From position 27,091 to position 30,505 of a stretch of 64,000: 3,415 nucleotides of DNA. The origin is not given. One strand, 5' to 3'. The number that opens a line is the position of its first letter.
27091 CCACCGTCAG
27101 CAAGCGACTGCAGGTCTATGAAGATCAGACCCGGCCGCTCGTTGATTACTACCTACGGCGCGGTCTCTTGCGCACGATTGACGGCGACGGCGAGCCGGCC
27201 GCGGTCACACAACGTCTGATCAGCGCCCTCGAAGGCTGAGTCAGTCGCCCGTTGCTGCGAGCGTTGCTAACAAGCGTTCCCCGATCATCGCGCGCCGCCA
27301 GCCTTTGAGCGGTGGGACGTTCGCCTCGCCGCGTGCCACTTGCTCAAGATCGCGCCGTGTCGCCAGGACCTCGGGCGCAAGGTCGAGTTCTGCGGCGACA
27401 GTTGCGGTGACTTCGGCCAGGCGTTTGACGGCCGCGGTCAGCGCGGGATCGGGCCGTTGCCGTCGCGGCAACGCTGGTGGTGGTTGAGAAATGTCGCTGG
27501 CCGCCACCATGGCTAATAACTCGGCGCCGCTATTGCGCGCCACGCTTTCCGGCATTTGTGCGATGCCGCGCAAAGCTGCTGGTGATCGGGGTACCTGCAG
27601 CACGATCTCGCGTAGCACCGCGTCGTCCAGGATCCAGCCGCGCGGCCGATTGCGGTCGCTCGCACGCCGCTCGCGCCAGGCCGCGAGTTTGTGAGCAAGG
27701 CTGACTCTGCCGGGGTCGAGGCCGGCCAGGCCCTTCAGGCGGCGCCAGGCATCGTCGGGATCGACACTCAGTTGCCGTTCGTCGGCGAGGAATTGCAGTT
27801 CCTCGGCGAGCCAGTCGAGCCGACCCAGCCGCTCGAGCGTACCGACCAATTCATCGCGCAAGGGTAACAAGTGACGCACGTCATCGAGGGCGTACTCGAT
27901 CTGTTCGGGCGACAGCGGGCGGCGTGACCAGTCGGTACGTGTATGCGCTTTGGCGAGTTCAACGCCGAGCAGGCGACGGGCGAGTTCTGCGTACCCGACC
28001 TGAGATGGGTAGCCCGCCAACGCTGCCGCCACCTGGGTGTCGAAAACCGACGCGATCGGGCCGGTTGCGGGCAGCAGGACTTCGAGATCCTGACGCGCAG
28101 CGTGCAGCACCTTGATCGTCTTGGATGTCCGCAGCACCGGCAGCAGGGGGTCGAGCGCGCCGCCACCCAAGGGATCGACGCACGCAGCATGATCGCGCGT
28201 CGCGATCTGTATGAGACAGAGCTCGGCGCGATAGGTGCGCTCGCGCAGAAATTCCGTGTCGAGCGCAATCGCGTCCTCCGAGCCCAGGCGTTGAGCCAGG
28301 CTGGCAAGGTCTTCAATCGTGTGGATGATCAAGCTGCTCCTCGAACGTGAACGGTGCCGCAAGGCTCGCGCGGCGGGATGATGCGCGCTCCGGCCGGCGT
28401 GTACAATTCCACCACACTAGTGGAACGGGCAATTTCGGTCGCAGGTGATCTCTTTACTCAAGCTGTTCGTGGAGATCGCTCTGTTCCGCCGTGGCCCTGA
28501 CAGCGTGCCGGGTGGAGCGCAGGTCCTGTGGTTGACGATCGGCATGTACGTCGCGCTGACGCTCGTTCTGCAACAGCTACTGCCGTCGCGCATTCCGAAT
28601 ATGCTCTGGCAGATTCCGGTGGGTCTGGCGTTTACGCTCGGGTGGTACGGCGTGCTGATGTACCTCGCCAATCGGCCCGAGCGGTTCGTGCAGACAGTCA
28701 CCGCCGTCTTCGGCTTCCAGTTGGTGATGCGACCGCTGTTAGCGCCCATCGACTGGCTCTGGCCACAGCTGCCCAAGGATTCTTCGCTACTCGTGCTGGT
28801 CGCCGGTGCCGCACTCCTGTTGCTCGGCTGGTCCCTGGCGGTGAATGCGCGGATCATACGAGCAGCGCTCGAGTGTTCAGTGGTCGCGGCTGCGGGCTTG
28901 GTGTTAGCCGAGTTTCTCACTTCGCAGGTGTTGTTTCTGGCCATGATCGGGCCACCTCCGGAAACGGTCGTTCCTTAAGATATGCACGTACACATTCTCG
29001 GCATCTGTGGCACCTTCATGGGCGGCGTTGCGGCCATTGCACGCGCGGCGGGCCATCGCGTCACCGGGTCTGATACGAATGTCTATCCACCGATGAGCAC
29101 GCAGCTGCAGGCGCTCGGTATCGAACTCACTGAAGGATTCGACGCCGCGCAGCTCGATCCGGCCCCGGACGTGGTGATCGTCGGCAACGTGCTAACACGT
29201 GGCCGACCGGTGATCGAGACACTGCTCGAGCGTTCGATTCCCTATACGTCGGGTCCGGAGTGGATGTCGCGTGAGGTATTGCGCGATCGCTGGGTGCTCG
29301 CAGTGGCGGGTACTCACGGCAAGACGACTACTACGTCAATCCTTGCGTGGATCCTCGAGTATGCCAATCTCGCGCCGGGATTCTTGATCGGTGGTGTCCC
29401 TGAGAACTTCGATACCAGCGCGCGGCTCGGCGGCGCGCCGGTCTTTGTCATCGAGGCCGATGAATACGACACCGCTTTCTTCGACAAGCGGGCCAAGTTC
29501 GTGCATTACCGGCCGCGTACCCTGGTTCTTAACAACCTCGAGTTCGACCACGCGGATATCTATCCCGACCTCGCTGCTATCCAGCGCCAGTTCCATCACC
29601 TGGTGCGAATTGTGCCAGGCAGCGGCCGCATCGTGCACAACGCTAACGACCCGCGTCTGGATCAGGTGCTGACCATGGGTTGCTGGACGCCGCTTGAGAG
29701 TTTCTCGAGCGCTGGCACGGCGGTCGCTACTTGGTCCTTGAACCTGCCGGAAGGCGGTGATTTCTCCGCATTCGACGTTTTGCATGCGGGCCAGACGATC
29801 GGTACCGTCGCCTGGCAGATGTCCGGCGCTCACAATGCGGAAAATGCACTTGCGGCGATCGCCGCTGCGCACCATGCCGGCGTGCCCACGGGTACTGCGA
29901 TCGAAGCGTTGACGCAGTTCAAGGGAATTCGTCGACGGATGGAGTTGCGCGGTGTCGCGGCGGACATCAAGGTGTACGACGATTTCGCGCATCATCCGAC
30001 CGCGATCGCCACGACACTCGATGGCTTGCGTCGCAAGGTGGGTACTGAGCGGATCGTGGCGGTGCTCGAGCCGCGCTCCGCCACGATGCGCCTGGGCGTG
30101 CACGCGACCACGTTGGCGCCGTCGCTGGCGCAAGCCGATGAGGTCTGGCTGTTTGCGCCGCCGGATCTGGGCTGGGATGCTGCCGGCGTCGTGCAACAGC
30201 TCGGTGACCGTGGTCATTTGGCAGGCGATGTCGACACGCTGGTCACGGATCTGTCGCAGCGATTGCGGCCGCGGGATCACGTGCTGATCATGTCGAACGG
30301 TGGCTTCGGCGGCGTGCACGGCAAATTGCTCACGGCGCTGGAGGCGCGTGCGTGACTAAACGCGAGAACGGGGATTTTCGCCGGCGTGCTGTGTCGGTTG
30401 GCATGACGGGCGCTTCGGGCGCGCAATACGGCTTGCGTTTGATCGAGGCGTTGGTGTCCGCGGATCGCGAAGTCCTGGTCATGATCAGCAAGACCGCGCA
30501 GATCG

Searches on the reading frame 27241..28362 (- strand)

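Call 49: search_protein_families(library=pfam, proteins=[window:27241-28362:-], max_evalue=0.00001)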
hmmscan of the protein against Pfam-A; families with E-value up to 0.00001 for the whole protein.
window:27241-28362:- (373 aa): 2 families
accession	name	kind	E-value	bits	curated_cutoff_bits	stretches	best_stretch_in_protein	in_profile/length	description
PF01612.26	DNA_pol_A_exo1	-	3e-37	128.5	23.6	1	12-174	3-170/173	3'-5' exonuclease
PF00570.28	HRDC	-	1.2e-14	54.5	23.8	1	222-286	4-68/68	HRDC domain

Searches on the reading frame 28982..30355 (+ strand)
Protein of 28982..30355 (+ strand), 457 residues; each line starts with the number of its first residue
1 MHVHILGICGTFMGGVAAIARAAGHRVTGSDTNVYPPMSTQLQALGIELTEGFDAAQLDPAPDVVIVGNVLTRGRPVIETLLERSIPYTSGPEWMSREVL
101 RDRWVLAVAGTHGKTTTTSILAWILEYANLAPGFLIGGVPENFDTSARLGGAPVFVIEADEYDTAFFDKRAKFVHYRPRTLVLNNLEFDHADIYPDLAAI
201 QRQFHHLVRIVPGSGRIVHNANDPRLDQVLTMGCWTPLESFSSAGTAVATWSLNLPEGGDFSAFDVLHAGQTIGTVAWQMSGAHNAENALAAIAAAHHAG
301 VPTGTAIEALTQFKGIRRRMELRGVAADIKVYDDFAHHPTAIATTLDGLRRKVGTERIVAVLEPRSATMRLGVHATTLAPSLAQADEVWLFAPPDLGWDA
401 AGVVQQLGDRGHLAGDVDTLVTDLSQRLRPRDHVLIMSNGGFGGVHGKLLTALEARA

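Call 50: search_protein_families(library=pfam, proteins=[window:28982-30355:+], max_evalue=0.00001)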
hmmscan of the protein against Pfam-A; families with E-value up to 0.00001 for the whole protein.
window:28982-30355:+ (457 aa): 3 families
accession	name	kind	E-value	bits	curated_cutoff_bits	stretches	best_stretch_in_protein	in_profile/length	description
PF08245.18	Mur_ligase_M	-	9.5e-20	71.8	24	1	108-296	1-200/200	Mur ligase middle domain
PF01225.30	Mur_ligase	-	8e-19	68.2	21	1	2-97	1-89/95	Mur ligase family, catalytic domain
PF02875.26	Mur_ligase_C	-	1.3e-17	65.3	28.4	1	318-440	1-127/127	Mur ligase, glutamate ligase domain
